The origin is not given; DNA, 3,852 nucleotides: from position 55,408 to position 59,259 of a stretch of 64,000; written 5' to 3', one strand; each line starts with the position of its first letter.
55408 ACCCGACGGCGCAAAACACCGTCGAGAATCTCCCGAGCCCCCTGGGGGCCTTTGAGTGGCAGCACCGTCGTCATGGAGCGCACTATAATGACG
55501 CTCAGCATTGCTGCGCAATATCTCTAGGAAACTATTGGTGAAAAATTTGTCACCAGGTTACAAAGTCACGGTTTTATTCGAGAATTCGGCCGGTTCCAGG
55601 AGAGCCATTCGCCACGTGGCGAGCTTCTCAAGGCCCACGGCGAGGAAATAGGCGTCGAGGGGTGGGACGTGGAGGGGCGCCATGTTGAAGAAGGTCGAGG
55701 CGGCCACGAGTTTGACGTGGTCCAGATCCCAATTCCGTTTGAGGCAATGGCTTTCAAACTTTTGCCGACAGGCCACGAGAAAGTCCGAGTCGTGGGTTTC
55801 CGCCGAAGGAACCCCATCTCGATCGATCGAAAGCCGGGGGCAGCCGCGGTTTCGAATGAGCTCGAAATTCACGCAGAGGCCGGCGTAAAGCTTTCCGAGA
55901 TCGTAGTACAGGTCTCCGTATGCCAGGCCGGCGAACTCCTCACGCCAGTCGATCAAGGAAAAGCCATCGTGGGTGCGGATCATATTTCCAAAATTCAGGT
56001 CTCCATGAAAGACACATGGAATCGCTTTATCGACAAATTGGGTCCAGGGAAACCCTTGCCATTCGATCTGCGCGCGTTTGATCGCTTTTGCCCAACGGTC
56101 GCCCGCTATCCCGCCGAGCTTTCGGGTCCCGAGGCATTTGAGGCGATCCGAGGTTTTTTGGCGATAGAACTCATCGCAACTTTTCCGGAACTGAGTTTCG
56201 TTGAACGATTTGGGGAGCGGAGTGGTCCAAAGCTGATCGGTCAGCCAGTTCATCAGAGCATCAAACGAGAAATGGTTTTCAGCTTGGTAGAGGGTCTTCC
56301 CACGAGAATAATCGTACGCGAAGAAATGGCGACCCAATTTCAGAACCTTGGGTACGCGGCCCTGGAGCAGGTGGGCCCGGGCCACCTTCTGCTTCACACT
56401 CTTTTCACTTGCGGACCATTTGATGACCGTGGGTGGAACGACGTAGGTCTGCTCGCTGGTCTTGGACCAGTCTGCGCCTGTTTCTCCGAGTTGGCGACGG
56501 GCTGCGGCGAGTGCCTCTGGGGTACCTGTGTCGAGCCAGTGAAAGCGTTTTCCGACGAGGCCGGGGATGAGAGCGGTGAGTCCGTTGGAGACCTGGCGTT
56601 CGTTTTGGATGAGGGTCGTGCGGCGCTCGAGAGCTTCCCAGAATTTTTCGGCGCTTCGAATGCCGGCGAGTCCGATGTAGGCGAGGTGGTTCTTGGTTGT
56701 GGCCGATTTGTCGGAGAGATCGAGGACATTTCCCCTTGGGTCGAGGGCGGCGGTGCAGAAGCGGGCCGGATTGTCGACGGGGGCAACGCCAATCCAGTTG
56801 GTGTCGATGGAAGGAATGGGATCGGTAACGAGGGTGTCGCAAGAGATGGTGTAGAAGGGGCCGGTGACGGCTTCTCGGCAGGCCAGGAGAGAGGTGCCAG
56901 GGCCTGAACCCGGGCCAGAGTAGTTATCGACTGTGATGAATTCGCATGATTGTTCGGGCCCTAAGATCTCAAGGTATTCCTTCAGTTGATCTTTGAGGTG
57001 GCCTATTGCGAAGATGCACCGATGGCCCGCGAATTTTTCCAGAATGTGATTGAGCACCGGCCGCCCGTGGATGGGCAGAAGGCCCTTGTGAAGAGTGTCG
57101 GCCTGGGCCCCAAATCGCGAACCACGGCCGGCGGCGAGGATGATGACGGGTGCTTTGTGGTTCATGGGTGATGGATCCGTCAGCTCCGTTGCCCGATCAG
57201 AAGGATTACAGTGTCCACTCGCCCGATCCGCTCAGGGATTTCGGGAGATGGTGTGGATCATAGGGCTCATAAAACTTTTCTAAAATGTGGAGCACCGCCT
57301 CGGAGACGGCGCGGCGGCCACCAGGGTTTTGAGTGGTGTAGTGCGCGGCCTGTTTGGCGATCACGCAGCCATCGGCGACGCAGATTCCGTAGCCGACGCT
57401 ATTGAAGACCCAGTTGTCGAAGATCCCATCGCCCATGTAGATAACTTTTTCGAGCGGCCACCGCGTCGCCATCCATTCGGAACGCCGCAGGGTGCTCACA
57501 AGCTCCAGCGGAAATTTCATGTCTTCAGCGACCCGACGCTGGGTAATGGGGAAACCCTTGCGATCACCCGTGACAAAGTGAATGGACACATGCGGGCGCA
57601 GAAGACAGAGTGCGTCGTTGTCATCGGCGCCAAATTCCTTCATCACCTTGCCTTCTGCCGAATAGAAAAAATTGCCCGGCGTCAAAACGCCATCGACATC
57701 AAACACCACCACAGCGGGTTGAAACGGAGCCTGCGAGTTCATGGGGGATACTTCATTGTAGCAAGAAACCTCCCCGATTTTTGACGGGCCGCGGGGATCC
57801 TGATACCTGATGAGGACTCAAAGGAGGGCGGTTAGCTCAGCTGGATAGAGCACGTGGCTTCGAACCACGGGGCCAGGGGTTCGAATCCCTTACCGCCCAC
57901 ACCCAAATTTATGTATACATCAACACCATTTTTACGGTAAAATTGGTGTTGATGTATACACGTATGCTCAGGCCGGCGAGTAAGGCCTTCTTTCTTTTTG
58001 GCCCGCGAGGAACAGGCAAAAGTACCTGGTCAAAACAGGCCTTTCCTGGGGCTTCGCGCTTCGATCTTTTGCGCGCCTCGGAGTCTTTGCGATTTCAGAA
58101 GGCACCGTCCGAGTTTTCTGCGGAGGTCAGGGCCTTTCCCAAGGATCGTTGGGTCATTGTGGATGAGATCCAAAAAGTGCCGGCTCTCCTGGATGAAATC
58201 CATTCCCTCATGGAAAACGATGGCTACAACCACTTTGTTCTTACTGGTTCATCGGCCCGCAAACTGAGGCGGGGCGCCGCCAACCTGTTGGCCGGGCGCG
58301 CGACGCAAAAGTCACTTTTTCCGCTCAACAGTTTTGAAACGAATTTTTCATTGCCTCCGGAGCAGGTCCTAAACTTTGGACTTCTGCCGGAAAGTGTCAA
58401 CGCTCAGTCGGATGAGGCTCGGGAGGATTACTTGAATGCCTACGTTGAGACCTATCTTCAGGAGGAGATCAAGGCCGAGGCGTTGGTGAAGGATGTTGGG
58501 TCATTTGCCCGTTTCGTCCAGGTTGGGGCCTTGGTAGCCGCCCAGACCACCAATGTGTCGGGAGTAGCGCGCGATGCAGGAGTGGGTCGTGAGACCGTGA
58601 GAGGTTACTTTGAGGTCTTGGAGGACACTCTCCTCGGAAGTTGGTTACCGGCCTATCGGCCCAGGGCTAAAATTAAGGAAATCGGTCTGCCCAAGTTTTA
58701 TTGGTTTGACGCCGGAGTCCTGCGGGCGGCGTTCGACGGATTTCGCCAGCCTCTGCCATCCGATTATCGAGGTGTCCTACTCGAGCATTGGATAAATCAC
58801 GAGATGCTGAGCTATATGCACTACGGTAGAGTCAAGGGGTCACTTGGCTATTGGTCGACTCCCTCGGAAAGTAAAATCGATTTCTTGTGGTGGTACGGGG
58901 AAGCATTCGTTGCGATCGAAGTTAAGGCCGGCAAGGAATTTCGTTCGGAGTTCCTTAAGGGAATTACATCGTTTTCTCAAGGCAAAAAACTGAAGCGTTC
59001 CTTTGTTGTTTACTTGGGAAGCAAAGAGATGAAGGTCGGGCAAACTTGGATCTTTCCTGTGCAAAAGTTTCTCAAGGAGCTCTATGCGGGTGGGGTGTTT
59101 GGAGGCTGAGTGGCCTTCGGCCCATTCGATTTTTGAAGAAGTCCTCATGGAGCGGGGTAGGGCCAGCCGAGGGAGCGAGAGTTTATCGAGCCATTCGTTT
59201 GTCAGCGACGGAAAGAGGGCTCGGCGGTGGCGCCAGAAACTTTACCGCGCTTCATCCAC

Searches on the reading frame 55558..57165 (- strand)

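Call 50: search_protein_families(library=pfam, proteins=[window:55558-57165:-], max_evalue=0.001)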
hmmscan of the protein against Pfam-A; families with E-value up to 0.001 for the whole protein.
window:55558-57165:- (535 aa): 3 families
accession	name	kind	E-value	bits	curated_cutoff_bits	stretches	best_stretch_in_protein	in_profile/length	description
PF12804.13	NTP_transf_3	-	3.1e-12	47.4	27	1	7-112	1-97/160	MobA-like NTP transferase domain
PF01636.29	APH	-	1.1e-05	25.7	23.2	1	370-432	153-215/239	Phosphotransferase enzyme family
PF00483.29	NTP_transferase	-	8.8e-05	22.6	21.2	0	8-50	3-46/245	Nucleotidyl transferase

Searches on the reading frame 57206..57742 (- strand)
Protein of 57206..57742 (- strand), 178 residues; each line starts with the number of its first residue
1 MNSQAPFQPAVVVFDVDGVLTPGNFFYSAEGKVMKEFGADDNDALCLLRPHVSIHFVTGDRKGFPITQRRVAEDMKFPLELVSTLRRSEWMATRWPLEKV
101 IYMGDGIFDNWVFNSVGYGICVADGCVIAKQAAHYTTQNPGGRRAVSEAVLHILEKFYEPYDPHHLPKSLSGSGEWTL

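Call 50: search_protein_families(library=pfam, proteins=[window:57206-57742:-], max_evalue=0.001)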
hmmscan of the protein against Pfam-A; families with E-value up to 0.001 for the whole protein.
window:57206-57742:- (178 aa): 1 family
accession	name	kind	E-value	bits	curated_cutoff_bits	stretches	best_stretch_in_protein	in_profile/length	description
PF08282.18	Hydrolase_3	-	6.2e-05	23.3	20.9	1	94-139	200-245/255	haloacid dehalogenase-like hydrolase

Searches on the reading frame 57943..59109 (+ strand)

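Call 50: search_protein_families(library=pfam, proteins=[window:57943-59109:+], max_evalue=0.001)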
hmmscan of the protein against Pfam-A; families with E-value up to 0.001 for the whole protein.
window:57943-59109:+ (388 aa): 2 families
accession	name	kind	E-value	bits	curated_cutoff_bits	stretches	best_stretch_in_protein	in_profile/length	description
PF13635.12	DUF4143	-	6.2e-23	81.7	28.1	1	174-330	2-160/160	Domain of unknown function (DUF4143)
PF13173.12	AAA_14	-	2.1e-19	70.2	27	1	14-132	3-127/129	AAA domain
